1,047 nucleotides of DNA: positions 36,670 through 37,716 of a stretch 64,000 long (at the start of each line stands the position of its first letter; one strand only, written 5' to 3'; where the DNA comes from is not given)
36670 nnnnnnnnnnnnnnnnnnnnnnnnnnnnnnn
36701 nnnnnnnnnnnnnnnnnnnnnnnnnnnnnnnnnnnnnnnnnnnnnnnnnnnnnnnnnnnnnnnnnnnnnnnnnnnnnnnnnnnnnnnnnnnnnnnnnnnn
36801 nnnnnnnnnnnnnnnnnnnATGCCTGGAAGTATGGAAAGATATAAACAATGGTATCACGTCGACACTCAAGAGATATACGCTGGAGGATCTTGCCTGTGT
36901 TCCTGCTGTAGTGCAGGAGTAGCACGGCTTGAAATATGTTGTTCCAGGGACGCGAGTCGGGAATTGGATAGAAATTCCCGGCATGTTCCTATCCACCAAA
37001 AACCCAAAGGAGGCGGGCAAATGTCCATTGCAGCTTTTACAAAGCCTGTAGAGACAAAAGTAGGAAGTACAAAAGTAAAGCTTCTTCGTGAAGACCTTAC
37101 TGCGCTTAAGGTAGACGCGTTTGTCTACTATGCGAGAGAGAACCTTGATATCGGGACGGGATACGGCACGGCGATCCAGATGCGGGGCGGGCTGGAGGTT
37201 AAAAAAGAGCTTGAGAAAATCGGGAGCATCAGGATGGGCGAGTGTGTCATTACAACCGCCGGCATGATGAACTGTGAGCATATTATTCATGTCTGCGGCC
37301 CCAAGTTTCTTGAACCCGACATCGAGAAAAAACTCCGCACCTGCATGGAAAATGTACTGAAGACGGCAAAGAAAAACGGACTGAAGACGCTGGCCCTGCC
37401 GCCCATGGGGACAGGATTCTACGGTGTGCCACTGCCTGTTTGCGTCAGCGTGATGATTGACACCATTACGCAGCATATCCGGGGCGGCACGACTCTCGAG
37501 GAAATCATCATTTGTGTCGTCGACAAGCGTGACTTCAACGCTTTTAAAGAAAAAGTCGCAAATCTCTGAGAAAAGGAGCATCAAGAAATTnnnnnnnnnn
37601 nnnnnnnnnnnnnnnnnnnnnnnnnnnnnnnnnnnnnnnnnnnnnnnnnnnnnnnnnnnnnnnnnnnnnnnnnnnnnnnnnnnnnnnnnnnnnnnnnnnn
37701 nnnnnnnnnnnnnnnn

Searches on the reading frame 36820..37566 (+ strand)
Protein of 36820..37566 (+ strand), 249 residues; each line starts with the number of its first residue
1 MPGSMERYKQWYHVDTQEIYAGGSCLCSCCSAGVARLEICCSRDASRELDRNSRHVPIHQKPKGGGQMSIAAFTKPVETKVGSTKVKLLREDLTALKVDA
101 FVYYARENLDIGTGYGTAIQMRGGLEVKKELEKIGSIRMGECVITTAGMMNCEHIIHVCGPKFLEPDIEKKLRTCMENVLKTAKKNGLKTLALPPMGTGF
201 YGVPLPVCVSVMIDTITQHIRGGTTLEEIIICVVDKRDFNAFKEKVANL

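Call 8: search_protein_families(library=pfam, proteins=[window:36820-37566:+], max_evalue=0.01)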
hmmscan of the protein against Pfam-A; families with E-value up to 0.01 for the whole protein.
window:36820-37566:+ (249 aa): 1 family
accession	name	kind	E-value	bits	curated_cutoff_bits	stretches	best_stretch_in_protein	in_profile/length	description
PF01661.27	Macro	-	4.7e-22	78.6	22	1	107-211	6-117/118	Macro domain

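Call 10: search_protein_families(library=ncbifam, proteins=[window:36820-37566:+], max_evalue=0.01)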
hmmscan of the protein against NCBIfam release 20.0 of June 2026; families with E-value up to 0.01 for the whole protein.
window:36820-37566:+ (249 aa): 12 families
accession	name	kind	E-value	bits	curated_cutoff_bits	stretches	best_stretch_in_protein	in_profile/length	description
NF001664.0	PRK00431.1-6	equivalog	1.1e-26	93.3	200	1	84-247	2-170/173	O-acetyl-ADP-ribose deacetylase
NF001667.0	PRK00431.2-3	equivalog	2e-26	92.8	252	1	79-244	3-171/182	ADP-ribose-binding protein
NF001668.0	PRK00431.2-4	equivalog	5.5e-23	81.4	278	1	84-244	49-210/220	ADP-ribose-binding protein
NF001663.0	PRK00431.1-4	equivalog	1.1e-22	80.8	285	1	84-244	7-173/180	ADP-ribose-binding protein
NF001665.0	PRK00431.2-1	equivalog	9.2e-22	77.4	315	1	84-244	8-169/177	ADP-ribose-binding protein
NF009880.0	PRK13341.1-1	equivalog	1.4e-19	69.9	891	1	65-246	410-597/599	AAA family ATPase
NF001666.0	PRK00431.2-2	equivalog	8e-18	64.9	246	1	86-246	3-162/164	ADP-ribose-binding protein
NF001660.0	PRK00431.1-1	equivalog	3.8e-17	62.4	271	1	84-241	3-166/177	O-acetyl-ADP-ribose deacetylase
NF001662.0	PRK00431.1-3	equivalog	1.1e-13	51.4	215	1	84-244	3-179/185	[protein ADP-ribosylglutamate] hydrolase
NF001661.0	PRK00431.1-2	equivalog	4e-13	49.7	291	1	85-247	2-172/179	O-acetyl-ADP-ribose deacetylase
NF003163.0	PRK04143.1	equivalog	3.8e-12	46.2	272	1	80-245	79-259/265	protein-ADP-ribose hydrolase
TIGR02452.1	TIGR02452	hypoth_equivalog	0.0052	16.3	50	1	166-238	184-256/266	TIGR02452 family protein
